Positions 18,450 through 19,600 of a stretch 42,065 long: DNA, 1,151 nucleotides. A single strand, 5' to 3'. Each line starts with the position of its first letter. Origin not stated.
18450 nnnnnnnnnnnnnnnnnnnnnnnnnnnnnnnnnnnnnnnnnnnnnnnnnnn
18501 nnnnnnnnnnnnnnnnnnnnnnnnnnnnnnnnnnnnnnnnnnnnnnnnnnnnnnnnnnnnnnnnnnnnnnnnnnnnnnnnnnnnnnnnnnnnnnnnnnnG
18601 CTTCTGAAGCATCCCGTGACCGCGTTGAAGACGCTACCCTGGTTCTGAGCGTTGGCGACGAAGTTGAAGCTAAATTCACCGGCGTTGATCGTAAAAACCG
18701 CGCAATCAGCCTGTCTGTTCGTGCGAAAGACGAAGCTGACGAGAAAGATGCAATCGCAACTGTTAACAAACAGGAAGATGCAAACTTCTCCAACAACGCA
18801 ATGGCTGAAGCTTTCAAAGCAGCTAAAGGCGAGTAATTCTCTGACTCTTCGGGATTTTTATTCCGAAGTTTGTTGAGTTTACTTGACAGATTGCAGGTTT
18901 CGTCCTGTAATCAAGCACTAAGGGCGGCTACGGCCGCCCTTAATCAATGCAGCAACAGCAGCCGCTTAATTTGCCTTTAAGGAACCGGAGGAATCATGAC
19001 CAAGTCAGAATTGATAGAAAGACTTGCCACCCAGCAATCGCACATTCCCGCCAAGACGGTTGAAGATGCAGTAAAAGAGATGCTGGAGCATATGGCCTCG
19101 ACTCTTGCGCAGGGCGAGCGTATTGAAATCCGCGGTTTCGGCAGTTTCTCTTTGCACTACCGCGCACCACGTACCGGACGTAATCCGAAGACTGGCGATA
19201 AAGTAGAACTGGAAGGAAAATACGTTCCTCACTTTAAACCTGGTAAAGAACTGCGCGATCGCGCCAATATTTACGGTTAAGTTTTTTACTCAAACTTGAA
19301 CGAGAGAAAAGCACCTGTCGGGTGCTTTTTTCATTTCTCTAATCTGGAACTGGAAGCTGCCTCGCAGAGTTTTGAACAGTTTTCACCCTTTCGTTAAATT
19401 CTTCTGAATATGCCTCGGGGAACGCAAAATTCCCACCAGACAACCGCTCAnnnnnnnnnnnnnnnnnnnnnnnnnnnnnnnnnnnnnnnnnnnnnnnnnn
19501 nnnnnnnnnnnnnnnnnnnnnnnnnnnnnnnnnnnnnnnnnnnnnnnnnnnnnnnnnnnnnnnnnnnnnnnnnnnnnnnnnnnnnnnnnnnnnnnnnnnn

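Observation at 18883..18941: Near-consensus ihfB promoter followed immediately by a 9-bp GC-rich hairpin at the predicted 5' end of the mRNA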

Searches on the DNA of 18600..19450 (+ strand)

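Call 4: search_dna_similar(query=window:18780-19060:+, collection=ecoli_genomes, mode=near, max_rows=8)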
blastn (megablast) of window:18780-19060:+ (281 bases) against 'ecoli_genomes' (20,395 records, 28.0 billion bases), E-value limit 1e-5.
Records with a match: 5426; places in all: 5433; records where one place covers at least 80% of the query: 5426.
Genomes with a match: 5426 of 5426; with a place that covers at least 80% of the query: 5426. Places per genome that has any: lowest 1, median 1, highest 2. On chromosomes: 5429 places; on plasmids: 4.
Best place of each record, by identity: >=99% 5426.
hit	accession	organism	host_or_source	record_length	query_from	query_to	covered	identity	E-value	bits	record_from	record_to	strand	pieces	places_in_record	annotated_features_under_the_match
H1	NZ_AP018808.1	Escherichia coli strain E2865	Bos taurus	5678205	1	281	100%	100.0%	2e-144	520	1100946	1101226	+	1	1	ihfB: integration host factor subunit beta | rpsA: 30S ribosomal protein S1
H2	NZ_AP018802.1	Escherichia coli strain E2863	Bos taurus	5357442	1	281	100%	100.0%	2e-144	520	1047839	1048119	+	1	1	ihfB: integration host factor subunit beta | rpsA: 30S ribosomal protein S1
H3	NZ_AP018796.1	Escherichia coli strain E2855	Bos taurus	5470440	1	281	100%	100.0%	2e-144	520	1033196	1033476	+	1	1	ihfB: integration host factor subunit beta | rpsA: 30S ribosomal protein S1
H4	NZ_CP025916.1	Escherichia coli strain 120899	Homo sapiens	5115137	1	281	100%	100.0%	2e-144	520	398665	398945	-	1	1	ihfB: integration host factor subunit beta | rpsA: 30S ribosomal protein S1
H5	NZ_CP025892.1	Escherichia coli strain 503025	Homo sapiens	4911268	1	281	100%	100.0%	2e-144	520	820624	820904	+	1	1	ihfB: integration host factor subunit beta | rpsA: 30S ribosomal protein S1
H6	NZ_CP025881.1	Escherichia coli strain 503440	Homo sapiens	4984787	1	281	100%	100.0%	2e-144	520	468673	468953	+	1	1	ihfB: integration host factor subunit beta | rpsA: 30S ribosomal protein S1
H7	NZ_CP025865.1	Escherichia coli strain 504211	Homo sapiens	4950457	1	281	100%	100.0%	2e-144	520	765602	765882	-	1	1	ihfB: integration host factor subunit beta | rpsA: 30S ribosomal protein S1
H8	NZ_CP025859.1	Escherichia coli strain 504239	Homo sapiens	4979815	1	281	100%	100.0%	2e-144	520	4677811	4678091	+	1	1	ihfB: integration host factor subunit beta | rpsA: 30S ribosomal protein S1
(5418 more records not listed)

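Call 6: search_rna_families(source=window, start=18600, end=19450, threshold=evalue, max_evalue=10)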
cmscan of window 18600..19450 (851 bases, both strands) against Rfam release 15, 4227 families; matches with E-value up to 10: 13.
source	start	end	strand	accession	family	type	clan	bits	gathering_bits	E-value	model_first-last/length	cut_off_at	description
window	19231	19329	+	RF02693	psm_mec_RNA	Gene; sRNA;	-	29.6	85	0.077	1-143/143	no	psm_mec locus RNA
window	19239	19334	+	RF00106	RNAI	Gene; antisense;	-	19.1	47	0.62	1-102/102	no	RNAI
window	19308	19340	-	RF02084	STnc130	Gene; sRNA;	-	19.1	55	4.1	95-126/135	no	Enterobacteria sRNA STnc130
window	19263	19336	+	RF01384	InvR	Gene;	-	19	60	0.78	1-91/91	no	Invasion gene-associated RNA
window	19305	19338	+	RF00489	ctRNA_p42d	Gene; antisense;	-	18.3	50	0.55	1-46/46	no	ctRNA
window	18716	18796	+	RF02539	SNOR75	Gene; snRNA; snoRNA; CD-box;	-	17.6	50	2.4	1-87/87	no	Plant small nucleolar RNA SNOR75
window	19292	19335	+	RF02054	STnc420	Gene; sRNA;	-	17.4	70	2.4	15-54/58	no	Salmonella enterica sRNA STnc420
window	18907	18939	+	RF01673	PhrS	Gene; sRNA;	-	16.8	37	0.092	170-203/212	no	PhrS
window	19303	19335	-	RF02054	STnc420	Gene; sRNA;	-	16.7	70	3.5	22-54/58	no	Salmonella enterica sRNA STnc420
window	19263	19342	+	RF02502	Atu_C8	Gene; sRNA;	-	16.5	50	3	1-122/122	no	Rhizobiales sRNA Atu_C8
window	18721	18893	+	RF02413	snoR145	Gene; snRNA; snoRNA; HACA-box;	-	15.8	57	8.5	1-147/147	no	Small nucleolar RNA snoR145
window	19159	19271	-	RF02220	ZNRD1-AS1_3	Gene; lncRNA;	-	13.6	60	3.6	1-104/104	no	ZNRD1 antisense RNA 1 conserved region 3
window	19289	19347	-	RF02409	snoR125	Gene; snRNA; snoRNA; CD-box;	-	12.5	100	4.5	75-136/200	no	Small nucleolar RNA snoR125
